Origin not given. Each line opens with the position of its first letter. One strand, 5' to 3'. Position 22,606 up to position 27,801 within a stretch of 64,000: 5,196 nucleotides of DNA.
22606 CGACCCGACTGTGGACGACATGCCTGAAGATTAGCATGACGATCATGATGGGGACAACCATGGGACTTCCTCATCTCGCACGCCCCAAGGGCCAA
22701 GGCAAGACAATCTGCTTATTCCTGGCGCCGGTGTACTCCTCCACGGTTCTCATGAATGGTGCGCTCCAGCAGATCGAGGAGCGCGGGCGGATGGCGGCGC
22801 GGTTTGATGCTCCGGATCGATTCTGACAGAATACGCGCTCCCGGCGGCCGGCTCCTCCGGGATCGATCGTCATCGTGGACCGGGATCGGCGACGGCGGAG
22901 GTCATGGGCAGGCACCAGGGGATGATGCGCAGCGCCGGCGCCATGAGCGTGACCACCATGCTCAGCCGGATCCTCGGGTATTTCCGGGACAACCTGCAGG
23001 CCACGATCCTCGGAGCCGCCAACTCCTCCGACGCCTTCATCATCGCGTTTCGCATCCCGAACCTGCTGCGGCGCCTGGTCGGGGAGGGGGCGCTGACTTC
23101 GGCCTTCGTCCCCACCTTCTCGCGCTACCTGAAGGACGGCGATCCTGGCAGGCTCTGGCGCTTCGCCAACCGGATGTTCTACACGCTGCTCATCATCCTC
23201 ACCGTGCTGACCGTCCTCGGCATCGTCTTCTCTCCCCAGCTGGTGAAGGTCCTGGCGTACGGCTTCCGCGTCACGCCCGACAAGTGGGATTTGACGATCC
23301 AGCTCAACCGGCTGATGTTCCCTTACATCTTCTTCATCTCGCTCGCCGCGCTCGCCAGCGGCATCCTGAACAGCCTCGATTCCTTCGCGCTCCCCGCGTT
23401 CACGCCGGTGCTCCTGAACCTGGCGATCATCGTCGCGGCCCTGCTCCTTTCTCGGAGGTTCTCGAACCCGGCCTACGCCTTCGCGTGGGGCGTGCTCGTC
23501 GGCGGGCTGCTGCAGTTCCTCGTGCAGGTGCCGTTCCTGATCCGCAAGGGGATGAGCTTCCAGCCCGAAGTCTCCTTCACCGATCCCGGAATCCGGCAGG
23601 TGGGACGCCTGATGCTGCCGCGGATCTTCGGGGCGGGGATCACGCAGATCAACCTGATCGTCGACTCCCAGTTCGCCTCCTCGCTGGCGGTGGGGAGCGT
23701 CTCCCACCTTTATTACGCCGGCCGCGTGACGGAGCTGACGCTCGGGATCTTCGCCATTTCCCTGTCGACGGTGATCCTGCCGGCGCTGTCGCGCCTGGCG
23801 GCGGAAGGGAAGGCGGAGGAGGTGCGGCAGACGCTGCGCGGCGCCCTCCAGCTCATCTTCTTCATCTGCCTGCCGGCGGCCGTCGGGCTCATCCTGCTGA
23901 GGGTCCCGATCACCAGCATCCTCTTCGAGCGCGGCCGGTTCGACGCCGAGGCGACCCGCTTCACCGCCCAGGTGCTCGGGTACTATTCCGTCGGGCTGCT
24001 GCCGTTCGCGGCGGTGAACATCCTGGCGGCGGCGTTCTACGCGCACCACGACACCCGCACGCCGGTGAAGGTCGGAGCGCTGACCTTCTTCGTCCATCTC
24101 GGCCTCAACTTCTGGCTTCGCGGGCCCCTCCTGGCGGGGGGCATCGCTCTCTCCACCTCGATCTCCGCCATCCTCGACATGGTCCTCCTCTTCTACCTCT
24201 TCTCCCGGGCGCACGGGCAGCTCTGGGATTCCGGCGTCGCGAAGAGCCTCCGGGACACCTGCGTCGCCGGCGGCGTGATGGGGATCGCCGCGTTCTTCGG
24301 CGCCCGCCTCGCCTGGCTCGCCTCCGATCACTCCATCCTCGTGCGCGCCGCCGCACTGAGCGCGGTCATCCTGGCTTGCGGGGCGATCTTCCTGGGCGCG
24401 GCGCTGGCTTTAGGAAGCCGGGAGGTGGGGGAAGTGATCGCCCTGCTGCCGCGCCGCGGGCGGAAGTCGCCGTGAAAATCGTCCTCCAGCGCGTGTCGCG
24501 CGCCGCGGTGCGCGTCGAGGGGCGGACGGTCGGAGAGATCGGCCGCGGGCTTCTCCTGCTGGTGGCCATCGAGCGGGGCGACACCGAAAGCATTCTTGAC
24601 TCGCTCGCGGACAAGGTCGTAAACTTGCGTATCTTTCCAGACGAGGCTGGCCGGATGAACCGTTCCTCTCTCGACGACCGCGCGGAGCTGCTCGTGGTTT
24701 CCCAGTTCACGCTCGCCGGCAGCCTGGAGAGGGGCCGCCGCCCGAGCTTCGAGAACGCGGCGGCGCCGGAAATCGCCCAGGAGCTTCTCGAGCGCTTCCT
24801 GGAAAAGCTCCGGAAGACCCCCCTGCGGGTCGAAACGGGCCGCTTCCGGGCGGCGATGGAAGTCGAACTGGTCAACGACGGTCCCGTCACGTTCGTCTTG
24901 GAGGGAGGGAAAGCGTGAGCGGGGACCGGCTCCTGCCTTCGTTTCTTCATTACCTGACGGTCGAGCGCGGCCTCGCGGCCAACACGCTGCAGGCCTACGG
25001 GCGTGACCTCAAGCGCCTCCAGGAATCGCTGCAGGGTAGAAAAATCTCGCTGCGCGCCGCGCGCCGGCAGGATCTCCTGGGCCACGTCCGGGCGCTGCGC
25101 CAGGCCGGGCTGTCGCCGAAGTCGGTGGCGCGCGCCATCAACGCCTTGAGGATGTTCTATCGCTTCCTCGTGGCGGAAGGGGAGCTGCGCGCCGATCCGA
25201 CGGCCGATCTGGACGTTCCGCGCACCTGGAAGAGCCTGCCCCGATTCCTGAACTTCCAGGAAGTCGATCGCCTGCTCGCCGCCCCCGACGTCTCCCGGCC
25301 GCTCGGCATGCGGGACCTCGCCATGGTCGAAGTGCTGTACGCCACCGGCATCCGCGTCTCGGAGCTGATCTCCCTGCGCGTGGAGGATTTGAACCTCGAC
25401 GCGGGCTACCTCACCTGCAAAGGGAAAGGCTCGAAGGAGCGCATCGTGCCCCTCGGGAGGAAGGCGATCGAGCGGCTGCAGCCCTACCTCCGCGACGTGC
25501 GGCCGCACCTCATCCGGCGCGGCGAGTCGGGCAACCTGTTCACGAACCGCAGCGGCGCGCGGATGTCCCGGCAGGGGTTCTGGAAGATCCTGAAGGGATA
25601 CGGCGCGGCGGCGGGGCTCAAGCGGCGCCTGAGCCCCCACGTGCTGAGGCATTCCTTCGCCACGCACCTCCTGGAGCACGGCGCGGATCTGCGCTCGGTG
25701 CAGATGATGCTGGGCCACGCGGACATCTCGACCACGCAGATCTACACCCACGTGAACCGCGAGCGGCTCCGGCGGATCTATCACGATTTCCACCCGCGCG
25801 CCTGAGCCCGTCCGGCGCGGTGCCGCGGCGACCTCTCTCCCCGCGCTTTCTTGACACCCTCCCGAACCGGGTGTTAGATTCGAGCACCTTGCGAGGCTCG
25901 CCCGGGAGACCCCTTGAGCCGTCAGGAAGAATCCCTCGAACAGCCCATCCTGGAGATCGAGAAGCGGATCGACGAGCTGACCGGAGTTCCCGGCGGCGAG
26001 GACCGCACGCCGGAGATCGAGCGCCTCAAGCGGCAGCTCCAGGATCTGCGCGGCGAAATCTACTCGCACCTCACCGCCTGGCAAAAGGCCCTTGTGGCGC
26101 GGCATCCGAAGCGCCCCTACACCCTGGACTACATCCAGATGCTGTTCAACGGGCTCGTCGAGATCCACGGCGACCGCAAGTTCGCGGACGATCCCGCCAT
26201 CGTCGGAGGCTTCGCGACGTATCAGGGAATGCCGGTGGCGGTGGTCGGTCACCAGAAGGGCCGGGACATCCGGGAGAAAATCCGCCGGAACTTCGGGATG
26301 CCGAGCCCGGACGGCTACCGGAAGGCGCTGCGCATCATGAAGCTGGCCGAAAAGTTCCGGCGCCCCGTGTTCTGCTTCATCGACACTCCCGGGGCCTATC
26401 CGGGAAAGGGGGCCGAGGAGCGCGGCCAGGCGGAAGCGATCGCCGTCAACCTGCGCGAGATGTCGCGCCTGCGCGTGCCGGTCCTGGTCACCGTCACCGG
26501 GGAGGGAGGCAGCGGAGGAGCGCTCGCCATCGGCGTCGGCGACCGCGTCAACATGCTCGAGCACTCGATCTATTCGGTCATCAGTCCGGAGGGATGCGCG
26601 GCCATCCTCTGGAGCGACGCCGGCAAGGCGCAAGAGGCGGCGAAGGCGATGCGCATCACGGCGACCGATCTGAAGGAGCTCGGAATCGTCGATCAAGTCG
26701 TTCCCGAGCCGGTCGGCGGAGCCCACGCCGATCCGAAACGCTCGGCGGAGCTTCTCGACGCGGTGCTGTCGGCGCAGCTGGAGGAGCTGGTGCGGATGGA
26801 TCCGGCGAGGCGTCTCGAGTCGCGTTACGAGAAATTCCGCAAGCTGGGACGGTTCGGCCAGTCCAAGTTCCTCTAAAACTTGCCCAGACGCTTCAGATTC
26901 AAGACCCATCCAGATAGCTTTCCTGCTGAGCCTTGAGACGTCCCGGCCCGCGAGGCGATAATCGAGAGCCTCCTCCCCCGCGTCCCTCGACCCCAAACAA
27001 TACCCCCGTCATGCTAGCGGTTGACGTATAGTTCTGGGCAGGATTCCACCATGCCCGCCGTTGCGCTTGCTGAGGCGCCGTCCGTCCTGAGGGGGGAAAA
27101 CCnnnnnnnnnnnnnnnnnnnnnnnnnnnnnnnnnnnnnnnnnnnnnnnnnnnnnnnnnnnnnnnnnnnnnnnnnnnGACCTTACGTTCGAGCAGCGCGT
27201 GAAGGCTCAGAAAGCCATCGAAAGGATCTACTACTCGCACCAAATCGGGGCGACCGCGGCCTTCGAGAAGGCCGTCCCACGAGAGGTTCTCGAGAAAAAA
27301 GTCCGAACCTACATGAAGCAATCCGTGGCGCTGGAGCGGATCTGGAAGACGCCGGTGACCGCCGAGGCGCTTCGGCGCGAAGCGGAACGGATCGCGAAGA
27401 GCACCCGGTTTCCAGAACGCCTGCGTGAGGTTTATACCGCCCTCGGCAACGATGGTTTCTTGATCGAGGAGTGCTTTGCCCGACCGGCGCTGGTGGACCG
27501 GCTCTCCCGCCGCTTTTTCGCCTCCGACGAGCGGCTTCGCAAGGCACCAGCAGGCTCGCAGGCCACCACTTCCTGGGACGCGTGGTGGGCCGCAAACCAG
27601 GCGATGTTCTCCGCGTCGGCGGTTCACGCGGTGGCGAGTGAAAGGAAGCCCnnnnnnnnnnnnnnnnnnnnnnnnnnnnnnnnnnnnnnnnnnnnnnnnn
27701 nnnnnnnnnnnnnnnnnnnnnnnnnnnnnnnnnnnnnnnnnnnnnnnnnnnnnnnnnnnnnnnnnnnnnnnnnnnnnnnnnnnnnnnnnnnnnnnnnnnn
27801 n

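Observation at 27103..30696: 1197-aa secreted protein with ~17 tandem Kelch-like blades followed by MopE-type Cys-rich metal-binding repeats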

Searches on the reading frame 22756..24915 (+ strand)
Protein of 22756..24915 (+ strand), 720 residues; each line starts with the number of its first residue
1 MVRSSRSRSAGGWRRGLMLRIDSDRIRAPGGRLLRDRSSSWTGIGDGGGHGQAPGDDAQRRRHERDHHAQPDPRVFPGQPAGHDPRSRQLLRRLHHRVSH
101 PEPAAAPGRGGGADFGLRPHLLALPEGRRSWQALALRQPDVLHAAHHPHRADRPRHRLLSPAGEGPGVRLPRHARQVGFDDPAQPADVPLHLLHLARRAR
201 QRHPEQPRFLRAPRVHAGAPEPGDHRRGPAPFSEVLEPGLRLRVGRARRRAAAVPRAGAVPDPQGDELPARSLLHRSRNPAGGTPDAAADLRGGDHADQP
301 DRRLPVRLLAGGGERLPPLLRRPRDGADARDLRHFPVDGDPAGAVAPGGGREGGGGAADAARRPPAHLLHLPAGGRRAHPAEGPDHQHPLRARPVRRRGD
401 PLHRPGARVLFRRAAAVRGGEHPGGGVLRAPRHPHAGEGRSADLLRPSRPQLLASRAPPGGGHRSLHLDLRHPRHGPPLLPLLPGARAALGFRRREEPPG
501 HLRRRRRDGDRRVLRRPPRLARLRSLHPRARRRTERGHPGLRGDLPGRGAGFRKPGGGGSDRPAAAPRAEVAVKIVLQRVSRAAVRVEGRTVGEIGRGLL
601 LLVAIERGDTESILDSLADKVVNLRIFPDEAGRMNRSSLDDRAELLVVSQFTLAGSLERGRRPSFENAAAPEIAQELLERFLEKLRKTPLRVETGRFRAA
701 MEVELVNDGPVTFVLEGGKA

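Call 8: search_protein_families(library=pfam, proteins=[window:22756-24915:+], max_evalue=0.001)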
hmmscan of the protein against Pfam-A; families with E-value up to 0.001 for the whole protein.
window:22756-24915:+ (720 aa): 1 family
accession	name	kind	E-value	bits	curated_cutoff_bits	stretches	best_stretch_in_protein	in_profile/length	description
PF02580.21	Tyr_Deacylase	-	1.1e-52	178.6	25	1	574-716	1-144/144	D-Tyr-tRNA(Tyr) deacylase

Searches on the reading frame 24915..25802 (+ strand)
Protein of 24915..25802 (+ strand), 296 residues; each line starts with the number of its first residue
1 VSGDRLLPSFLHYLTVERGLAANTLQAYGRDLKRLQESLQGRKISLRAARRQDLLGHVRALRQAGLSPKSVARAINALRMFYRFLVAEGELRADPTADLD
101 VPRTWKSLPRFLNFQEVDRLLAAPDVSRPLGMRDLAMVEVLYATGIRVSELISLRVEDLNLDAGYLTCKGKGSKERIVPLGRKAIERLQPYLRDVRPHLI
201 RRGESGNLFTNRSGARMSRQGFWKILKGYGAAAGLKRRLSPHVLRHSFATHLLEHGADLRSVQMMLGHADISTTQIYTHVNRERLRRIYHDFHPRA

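Call 8: search_protein_families(library=pfam, proteins=[window:24915-25802:+], max_evalue=0.001)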
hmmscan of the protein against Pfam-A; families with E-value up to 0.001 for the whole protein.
window:24915-25802:+ (296 aa): 3 families
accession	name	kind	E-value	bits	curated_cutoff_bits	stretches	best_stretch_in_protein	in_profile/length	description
PF00589.27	Phage_integrase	-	1.6e-53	181.5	27.1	1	111-283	2-171/172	Phage integrase family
PF02899.23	Phage_int_SAM_1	-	3.6e-21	75.6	22.3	1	9-89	3-83/83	Phage integrase, N-terminal SAM-like domain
PF13495.12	Phage_int_SAM_4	-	8.3e-05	23.4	27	1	6-85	1-78/85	Phage integrase, N-terminal SAM-like domain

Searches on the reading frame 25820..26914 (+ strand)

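Call 8: search_protein_families(library=pfam, proteins=[window:25820-26914:+], max_evalue=0.001)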
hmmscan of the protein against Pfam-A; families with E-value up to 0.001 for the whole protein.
window:25820-26914:+ (365 aa): 0 families

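Call 11: search_protein_families(library=pfam, proteins=[window:25914-26873:+], max_evalue=0.001)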
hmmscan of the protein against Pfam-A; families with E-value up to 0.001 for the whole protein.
window:25914-26873:+ (320 aa): 2 families
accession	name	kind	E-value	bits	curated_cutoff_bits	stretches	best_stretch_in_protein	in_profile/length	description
PF03255.19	ACCA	-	3.5e-140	467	23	1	8-312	4-310/310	Acetyl co-enzyme A carboxylase carboxyltransferase-like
PF01039.27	Carboxyl_trans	-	9.2e-17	61.3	22.3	1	95-287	283-477/493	Carboxyl transferase domain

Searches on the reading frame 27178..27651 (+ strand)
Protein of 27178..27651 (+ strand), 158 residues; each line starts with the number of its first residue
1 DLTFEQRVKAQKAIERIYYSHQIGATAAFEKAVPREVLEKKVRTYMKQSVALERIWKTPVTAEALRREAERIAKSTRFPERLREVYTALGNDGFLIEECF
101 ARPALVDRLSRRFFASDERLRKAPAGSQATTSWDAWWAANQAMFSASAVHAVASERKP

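Call 14: find_homologous_proteins(query=window:27178-27651:+, max_evalue=0.001)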
Query seq(158 aa) (158 aa): 67 proteins with E <= 0.001 among 221 candidates.
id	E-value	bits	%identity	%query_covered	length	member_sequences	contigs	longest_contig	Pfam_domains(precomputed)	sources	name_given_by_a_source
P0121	2.2e-56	208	61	99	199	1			-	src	-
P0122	3.5e-53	197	68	88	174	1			-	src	-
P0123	1.0e-49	186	67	82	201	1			-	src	-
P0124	1.3e-48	182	68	77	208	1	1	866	-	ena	-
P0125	4.1e-48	181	72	74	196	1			-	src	-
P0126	7.8e-48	180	72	74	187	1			-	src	-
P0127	1.6e-47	179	67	78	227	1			-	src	-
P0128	1.7e-47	179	73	74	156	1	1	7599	-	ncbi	-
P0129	2.4e-47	178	67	78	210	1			-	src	-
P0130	6.3e-47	177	68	78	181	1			-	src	-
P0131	6.6e-47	177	70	76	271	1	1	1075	-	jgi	jgi:hypothetical protein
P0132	1.1e-46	176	64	80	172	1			-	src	-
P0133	1.0e-45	173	63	80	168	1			-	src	-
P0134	1.9e-45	172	69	74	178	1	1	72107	-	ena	-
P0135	2.0e-45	172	73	70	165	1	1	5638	-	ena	-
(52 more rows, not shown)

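Call 15: search_solved_structures(query=window:27178-27651:+, max_evalue=10)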
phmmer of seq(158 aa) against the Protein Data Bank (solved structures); distinct sequences matched with E-value up to 10: 3.
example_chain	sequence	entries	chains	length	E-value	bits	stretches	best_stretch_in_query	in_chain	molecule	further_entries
9hny_DI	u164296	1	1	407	0.6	13.2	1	32-115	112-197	mS56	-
6hiv_DI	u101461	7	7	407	1.6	11.9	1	32-115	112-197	ms56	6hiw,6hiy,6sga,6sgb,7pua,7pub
8wy1_A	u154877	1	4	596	2.1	11.4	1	9-101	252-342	Glycosyltransferase 36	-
